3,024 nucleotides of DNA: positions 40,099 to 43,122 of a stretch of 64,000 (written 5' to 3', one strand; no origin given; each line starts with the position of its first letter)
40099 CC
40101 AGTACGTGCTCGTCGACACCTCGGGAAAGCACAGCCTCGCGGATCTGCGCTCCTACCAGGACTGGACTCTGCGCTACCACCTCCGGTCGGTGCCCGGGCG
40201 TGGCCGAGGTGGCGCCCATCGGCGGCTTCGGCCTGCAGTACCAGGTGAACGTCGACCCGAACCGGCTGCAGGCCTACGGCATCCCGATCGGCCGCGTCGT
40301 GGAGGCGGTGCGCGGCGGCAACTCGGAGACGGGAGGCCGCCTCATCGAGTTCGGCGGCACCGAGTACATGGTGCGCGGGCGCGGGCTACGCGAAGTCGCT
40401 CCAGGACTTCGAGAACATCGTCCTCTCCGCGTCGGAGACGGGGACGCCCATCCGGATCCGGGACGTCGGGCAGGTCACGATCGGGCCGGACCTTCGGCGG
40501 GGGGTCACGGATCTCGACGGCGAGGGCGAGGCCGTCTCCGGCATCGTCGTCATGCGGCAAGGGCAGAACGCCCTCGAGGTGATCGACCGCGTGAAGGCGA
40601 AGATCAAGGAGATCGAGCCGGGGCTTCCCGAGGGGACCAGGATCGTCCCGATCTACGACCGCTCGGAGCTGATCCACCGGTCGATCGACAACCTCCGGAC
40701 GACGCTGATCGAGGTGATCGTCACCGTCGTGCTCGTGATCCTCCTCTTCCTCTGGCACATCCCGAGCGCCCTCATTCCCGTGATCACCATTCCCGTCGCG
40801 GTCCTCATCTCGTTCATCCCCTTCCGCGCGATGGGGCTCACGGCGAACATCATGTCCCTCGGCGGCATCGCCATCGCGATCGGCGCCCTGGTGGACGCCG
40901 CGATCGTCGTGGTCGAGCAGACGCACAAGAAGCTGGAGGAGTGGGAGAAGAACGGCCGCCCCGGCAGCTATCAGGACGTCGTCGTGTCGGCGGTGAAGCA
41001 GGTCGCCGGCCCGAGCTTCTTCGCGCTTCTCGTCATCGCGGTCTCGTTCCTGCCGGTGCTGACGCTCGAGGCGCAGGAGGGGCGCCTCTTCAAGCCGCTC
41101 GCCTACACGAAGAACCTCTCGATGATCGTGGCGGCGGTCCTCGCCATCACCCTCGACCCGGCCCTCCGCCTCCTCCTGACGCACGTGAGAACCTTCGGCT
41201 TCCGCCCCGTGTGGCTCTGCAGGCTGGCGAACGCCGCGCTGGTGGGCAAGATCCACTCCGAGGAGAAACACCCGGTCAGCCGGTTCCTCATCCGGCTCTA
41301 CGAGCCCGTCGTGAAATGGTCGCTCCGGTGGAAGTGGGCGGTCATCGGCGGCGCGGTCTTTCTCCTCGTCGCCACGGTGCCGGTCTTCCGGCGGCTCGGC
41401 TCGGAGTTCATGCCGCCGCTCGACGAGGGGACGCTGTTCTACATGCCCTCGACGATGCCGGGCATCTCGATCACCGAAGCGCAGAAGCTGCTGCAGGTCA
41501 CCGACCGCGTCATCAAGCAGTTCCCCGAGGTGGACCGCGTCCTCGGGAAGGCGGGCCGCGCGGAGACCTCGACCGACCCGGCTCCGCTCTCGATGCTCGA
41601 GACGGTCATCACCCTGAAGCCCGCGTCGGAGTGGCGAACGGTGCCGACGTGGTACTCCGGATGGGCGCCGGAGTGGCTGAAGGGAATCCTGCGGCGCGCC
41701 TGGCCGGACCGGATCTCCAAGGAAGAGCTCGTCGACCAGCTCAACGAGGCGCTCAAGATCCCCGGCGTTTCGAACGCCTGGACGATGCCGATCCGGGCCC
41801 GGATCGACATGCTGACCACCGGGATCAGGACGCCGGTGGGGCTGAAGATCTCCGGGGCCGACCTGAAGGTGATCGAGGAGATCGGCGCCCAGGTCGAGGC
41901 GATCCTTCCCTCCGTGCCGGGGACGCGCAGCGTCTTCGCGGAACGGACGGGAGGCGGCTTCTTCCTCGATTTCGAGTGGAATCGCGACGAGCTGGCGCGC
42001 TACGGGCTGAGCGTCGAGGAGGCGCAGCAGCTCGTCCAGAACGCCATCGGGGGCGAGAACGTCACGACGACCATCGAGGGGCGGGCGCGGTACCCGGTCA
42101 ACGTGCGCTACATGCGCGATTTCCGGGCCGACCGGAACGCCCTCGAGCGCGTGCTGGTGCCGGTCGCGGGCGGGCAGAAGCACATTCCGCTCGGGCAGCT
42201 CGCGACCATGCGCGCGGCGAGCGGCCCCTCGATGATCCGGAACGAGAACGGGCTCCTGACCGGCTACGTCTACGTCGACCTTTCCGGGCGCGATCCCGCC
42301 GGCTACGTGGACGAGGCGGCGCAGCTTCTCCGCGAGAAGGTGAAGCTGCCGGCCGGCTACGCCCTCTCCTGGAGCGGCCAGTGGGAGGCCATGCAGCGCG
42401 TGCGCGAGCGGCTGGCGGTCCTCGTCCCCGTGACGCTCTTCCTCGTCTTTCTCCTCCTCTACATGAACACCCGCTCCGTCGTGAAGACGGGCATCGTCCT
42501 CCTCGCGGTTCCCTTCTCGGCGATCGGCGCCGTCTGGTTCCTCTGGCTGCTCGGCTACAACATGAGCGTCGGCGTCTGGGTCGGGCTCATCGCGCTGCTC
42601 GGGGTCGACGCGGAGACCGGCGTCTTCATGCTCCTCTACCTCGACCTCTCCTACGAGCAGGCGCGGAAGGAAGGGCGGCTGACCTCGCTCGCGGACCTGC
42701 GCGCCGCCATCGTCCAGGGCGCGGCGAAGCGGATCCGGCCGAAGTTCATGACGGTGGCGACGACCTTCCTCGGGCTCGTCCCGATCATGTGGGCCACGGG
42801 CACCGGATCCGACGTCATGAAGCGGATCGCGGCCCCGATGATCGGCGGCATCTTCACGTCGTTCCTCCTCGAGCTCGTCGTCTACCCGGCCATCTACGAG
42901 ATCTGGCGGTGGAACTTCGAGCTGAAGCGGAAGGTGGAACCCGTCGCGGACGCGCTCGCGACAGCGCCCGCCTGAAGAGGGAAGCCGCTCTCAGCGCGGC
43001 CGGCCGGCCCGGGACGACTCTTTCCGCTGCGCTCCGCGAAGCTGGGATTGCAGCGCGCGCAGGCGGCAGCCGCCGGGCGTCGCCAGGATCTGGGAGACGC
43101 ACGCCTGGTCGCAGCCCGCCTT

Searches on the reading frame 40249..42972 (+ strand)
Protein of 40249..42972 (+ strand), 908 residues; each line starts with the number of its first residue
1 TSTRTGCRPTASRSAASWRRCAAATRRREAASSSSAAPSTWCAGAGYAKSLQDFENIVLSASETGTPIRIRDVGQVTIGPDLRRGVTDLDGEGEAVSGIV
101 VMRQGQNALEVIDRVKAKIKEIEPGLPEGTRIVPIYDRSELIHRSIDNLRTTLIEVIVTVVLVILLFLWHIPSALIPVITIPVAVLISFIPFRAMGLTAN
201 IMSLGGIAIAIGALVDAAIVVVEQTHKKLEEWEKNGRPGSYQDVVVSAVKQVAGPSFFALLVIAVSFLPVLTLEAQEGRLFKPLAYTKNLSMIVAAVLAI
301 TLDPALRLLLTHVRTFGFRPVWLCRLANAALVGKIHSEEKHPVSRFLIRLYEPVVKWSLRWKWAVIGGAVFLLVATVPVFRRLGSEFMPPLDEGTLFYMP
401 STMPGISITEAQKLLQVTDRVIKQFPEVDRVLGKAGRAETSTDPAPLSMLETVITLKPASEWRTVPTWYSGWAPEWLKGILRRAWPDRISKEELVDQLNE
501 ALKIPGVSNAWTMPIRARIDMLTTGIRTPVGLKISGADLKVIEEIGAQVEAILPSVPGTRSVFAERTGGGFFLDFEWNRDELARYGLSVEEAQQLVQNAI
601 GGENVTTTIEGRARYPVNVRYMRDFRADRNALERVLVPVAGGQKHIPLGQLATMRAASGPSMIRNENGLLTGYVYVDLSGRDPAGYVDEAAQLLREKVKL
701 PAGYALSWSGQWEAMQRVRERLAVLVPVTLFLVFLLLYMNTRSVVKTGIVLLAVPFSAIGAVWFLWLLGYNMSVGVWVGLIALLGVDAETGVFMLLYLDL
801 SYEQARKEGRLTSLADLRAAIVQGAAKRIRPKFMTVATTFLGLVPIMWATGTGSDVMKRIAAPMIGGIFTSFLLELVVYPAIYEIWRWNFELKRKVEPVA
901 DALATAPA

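Call 19: search_protein_families(library=pfam, proteins=[window:40249-42972:+], max_evalue=0.001)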
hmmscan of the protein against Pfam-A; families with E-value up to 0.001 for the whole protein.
window:40249-42972:+ (908 aa): 2 families
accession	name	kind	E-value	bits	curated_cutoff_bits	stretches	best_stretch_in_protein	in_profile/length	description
PF00873.25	ACR_tran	-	4e-172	574.8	28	2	46-463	232-627/1021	AcrB/AcrD/AcrF family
PF03176.21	MMPL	-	4.6e-08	32.8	20.5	1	143-312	138-304/333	MMPL family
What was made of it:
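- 39683..42975 (+): CusA/CzcA-family heavy-metal RND pump, with a frame break near its 5' end. Call 19 (ACR_tran, 575 bits).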

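Call 72: search_protein_families(library=ncbifam, proteins=[window:40249-42972:+], max_evalue=0.0001)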
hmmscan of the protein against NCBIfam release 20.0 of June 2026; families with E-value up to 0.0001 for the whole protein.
window:40249-42972:+ (908 aa): 12 families
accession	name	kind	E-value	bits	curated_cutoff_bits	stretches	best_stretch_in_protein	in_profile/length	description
TIGR00914.1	2A0601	subfamily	2.4e-239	797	701.45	2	483-887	635-1036/1051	CusA/CzcA family heavy metal efflux RND transporter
NF033617.1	RND_permease_2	subfamily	3e-104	349.9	1250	2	49-461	233-618/1009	multidrug efflux RND transporter permease subunit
NF000282.2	RND_permease_1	subfamily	1.7e-87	294.4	1250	2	48-443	239-618/1029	multidrug efflux RND transporter permease subunit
TIGR00915.1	2A0602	subfamily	9.7e-82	275.3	940.35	2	49-436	241-614/1050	efflux RND transporter permease subunit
NF007905.0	PRK10614.1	equivalog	9.1e-60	202.4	1774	2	537-885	668-1007/1025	multidrug efflux RND transporter permease subunit MdtC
NF007133.0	PRK09579.1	equivalog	3e-59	200.6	1763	2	49-427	235-589/1017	multidrug efflux RND transporter permease subunit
NF007131.0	PRK09577.1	equivalog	4e-59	200.3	1768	2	48-424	239-597/1045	multidrug efflux RND transporter permease subunit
NF007798.0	PRK10503.1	equivalog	2.9e-54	184.1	1584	2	48-437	244-611/1040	MdtB/MuxB family multidrug efflux RND transporter permease subunit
NF000037.1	RND_perm_OqxB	exception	2.6e-51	174.5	2200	2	49-428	244-605/1050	multidrug efflux RND transporter permease subunit OqxB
NF011706.2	PRK15127.1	equivalog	3.5e-51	174.2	2150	2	50-419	242-596/1049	multidrug efflux RND transporter permease subunit AcrB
NF007842.1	PRK10555.1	equivalog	3.1e-50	171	1854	2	50-425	242-597/1036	multidrug efflux RND transporter permease AcrD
TIGR00921.1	2A067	subfamily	3.6e-09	35.2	351.9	1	148-314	193-350/733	hydrophobe/amphiphile efflux-3 (HAE3) family transporter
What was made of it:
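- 39683..42975 (+): Call 72 (TIGR00914, 797 bits against a cut-off of 701).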
